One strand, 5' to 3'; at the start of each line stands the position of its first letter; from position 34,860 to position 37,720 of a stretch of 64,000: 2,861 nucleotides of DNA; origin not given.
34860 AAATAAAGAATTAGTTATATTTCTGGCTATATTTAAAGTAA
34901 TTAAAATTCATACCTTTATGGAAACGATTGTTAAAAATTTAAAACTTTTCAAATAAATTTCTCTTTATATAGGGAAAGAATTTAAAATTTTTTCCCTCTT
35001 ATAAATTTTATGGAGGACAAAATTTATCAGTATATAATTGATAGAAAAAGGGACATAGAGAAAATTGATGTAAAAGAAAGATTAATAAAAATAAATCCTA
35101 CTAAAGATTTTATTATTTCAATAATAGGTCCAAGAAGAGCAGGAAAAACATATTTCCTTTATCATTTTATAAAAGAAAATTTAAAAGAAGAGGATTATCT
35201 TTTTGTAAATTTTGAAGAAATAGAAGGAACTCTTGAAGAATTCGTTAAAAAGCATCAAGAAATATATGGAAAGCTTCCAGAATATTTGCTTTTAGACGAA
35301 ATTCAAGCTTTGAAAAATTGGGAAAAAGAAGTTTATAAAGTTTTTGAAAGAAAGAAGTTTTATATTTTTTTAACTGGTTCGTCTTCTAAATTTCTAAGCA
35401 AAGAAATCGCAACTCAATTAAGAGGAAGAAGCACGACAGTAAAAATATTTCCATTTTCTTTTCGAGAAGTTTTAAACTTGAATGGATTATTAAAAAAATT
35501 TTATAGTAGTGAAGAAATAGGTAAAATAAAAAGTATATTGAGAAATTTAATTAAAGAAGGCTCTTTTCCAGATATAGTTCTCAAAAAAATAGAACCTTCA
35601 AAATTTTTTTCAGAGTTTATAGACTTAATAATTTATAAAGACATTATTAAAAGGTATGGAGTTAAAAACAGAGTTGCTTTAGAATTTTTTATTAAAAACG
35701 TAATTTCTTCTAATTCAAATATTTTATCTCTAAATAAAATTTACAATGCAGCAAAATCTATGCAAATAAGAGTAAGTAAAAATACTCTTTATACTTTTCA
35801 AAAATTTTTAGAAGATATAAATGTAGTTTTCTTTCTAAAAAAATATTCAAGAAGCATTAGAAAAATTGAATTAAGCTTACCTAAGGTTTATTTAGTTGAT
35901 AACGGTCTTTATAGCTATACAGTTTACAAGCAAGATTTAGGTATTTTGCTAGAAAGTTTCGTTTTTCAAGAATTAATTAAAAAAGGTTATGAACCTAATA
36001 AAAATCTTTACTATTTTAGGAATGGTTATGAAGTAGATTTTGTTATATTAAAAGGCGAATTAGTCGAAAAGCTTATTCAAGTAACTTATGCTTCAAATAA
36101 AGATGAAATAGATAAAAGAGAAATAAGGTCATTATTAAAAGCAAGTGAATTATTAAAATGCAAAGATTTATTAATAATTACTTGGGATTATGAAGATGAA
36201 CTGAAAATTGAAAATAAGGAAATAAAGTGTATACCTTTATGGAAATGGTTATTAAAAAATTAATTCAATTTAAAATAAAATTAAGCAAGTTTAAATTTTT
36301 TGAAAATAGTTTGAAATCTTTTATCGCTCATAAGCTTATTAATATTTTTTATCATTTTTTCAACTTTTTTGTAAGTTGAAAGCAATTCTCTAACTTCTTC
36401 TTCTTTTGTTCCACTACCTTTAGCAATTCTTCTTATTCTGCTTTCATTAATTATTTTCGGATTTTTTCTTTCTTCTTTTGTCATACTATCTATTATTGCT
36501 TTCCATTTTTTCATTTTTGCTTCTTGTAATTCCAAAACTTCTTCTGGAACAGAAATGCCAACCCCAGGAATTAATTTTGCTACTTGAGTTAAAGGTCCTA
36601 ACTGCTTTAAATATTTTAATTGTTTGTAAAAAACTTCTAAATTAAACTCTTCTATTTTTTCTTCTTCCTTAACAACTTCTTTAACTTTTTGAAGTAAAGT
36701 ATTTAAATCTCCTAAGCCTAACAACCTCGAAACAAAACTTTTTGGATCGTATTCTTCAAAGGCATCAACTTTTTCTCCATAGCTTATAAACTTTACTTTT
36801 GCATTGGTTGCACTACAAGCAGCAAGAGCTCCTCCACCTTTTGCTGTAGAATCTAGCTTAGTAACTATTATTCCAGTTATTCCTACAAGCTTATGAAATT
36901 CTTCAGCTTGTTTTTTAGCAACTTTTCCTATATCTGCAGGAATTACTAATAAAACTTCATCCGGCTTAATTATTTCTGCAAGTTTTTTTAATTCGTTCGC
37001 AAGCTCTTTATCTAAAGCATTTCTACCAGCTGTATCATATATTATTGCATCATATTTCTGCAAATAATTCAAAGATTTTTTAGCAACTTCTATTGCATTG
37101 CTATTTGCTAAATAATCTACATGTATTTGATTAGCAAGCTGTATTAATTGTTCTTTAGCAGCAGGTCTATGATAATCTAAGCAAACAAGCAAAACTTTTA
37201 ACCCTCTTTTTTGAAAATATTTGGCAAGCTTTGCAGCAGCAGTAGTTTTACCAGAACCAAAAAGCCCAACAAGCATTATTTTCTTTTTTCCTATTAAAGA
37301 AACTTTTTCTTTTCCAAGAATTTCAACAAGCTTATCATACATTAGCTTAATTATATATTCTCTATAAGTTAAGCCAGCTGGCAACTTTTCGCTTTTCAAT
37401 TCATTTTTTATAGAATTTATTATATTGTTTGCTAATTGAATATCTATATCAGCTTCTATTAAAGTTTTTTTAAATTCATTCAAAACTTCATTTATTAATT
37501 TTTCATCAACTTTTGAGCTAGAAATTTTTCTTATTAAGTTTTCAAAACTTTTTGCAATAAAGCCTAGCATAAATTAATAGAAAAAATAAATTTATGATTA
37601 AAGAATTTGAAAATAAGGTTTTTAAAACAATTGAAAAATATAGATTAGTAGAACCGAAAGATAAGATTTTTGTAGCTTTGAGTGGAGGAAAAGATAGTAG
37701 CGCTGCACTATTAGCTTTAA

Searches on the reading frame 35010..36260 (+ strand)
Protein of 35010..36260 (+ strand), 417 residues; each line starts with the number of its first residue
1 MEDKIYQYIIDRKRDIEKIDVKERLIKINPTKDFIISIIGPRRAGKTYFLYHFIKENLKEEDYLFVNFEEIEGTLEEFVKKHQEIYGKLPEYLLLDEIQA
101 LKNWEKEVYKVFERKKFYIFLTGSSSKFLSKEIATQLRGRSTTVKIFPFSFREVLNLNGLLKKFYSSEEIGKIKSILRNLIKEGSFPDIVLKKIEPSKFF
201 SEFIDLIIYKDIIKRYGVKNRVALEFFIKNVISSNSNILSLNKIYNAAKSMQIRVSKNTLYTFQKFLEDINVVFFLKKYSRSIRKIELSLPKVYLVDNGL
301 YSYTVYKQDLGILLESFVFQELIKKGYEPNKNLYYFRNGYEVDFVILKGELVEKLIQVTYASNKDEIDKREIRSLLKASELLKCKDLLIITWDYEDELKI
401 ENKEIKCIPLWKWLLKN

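Call 98: search_protein_families(library=pfam, proteins=[window:35010-36260:+], max_evalue=0.00001)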
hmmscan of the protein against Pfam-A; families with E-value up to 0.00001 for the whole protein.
window:35010-36260:+ (417 aa): 2 families
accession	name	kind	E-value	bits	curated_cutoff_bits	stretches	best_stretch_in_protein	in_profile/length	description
PF13173.12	AAA_14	-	1.8e-32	112.5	27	1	35-155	4-129/129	AAA domain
PF13635.12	DUF4143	-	7e-21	75.1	28.1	1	210-349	2-149/160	Domain of unknown function (DUF4143)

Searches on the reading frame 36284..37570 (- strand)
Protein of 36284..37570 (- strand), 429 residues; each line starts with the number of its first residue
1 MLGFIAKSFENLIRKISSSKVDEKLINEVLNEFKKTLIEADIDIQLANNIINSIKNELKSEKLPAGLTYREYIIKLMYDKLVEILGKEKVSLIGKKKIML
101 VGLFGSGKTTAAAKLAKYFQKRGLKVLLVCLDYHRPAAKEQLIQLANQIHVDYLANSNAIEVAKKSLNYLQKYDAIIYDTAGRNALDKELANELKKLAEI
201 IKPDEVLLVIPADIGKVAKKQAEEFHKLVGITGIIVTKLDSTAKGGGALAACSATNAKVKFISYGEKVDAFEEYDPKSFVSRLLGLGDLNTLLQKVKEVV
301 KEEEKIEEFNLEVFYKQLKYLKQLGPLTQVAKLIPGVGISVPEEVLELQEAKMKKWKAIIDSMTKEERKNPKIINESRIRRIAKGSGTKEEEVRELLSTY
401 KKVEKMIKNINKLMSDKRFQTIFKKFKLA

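Call 98: search_protein_families(library=pfam, proteins=[window:36284-37570:-], max_evalue=0.00001)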
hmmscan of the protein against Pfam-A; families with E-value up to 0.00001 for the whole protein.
window:36284-37570:- (429 aa): 4 families
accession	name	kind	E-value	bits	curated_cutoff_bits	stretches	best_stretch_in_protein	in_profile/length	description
PF00448.28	SRP54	-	3.7e-62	209.9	22.7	1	96-285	2-196/196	SRP54-type protein, GTPase domain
PF02978.25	SRP_SPB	-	2.8e-32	111.4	27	1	308-407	1-91/91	Signal peptide binding domain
PF02881.24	SRP54_N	-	2e-12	47.6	22.4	1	7-81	3-75/75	SRP54-type protein, helical bundle domain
PF01656.29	CbiA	-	4.3e-08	33.6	25.4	1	105-242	9-86/125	CobQ/CobB/MinD/ParA nucleotide binding domain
